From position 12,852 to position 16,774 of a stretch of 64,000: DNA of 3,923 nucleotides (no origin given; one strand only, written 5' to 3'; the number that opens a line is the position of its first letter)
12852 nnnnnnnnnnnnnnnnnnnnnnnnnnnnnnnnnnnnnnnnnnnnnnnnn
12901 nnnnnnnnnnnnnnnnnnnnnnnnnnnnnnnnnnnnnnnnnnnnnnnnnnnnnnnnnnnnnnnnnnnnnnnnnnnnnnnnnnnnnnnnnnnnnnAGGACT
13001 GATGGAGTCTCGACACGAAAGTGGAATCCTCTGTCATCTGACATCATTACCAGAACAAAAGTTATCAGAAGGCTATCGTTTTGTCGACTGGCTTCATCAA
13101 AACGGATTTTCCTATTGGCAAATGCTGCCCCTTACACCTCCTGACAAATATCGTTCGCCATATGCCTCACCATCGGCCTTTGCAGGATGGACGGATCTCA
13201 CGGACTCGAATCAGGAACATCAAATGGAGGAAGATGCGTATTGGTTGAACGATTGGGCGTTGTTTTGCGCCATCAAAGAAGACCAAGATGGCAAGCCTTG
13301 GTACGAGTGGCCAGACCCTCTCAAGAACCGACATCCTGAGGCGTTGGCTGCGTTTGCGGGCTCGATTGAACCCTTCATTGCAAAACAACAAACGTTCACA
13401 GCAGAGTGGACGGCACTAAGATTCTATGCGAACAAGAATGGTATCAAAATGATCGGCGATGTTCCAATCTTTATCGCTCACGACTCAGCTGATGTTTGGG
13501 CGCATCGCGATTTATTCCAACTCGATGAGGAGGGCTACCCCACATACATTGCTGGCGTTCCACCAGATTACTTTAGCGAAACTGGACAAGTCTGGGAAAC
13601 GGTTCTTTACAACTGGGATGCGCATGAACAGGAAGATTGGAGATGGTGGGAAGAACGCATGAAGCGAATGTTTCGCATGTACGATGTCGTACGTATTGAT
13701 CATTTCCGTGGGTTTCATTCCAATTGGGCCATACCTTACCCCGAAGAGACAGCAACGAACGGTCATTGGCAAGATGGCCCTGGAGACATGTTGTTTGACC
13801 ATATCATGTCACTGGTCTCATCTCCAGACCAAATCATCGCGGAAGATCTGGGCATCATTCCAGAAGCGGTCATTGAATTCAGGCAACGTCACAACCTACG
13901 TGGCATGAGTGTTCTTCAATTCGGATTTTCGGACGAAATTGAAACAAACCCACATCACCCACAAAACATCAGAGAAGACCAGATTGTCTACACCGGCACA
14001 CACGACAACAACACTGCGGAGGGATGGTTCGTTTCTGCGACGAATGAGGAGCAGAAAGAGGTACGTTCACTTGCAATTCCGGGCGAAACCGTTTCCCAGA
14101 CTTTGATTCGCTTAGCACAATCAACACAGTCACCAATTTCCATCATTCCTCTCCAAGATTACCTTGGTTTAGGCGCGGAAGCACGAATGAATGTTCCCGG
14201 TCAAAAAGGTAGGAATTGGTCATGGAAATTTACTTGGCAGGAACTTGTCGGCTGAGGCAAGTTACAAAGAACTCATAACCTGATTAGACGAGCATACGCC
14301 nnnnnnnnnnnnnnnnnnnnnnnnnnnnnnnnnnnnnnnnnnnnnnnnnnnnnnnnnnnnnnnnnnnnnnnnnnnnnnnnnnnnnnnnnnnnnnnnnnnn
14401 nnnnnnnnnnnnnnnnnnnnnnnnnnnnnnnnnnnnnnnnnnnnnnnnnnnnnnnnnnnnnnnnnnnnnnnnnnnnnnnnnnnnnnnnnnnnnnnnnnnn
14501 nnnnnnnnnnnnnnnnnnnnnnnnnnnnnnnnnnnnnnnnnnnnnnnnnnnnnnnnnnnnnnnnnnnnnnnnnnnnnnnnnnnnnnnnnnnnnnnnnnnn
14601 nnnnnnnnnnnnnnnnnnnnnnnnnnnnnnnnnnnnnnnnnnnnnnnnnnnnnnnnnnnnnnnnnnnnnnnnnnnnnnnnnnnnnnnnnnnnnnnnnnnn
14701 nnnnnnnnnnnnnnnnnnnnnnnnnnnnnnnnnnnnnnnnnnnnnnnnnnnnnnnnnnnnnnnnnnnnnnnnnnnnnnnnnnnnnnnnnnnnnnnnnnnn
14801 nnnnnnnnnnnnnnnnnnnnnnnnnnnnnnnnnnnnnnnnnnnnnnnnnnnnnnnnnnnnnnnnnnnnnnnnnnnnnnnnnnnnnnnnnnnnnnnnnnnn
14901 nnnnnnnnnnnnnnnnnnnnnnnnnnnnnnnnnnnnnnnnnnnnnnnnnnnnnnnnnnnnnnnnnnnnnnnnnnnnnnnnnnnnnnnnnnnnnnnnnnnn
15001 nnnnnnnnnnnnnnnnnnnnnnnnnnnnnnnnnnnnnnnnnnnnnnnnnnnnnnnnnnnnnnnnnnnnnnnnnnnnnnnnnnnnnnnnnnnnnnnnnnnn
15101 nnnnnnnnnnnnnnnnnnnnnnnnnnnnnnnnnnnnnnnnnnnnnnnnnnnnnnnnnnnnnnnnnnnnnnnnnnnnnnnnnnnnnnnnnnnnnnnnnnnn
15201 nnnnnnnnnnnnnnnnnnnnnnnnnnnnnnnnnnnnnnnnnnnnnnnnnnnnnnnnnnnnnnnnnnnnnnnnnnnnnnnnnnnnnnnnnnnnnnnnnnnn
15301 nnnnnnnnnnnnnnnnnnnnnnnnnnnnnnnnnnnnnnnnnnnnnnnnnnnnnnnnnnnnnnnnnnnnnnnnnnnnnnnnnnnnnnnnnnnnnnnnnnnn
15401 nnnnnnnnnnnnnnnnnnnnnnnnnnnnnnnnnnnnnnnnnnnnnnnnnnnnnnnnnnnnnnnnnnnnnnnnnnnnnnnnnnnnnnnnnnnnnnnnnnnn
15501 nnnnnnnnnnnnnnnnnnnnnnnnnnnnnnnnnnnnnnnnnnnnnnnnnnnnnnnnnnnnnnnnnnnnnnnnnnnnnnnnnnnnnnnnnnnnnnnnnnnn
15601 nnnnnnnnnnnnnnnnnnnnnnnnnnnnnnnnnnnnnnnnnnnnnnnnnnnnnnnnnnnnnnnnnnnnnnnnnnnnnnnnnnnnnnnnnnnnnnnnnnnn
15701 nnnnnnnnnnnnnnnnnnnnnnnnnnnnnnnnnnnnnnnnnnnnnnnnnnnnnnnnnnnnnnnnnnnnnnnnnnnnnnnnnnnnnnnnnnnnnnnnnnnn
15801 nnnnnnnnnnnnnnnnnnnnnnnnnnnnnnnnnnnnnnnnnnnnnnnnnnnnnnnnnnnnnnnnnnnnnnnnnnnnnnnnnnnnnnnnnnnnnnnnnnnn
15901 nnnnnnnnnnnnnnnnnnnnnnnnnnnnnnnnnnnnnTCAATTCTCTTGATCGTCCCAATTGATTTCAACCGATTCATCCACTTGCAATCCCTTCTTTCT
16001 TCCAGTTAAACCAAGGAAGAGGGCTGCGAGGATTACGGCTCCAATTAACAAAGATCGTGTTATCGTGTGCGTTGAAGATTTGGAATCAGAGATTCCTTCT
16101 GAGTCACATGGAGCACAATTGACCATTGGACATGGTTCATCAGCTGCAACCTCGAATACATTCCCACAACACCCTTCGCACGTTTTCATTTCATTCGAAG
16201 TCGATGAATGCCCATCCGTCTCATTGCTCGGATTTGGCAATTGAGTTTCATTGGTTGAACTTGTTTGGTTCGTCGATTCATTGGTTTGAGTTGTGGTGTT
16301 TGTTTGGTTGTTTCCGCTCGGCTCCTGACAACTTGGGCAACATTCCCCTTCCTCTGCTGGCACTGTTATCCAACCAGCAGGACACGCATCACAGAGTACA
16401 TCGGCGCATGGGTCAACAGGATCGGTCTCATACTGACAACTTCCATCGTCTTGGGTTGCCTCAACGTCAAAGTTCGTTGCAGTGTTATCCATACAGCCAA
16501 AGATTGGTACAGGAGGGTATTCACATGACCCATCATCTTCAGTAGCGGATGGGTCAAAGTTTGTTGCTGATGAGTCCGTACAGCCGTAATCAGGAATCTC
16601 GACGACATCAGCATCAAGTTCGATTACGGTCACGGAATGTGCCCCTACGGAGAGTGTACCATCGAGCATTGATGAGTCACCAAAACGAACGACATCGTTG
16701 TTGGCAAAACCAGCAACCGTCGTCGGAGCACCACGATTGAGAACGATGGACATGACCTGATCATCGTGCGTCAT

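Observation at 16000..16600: GH13 amylase carries a tandem approximately 25-aa Cys motif module, a Thr/Asn/Ser-rich linker and a C-terminal TM anchor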

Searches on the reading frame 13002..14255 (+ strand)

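Call 27: search_protein_families(library=pfam, proteins=[window:13002-14255:+], max_evalue=0.001)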
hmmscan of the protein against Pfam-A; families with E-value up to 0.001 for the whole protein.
window:13002-14255:+ (417 aa): 1 family
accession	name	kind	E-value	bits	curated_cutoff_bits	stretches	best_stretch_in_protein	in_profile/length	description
PF02446.23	Glyco_hydro_77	-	6.3e-125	418.1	25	2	73-414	115-463/465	4-alpha-glucanotransferase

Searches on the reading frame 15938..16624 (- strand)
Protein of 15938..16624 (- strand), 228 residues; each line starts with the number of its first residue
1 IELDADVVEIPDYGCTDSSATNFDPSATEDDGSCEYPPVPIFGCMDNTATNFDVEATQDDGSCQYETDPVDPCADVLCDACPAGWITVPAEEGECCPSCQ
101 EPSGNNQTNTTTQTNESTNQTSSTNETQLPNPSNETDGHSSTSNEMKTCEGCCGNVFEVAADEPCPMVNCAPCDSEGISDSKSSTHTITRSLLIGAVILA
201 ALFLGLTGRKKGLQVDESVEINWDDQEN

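Call 34: search_protein_families(library=ncbifam, proteins=[window:15938-16624:-], max_evalue=0.1)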
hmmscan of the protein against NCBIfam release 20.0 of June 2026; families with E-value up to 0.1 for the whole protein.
window:15938-16624:- (228 aa): 0 families
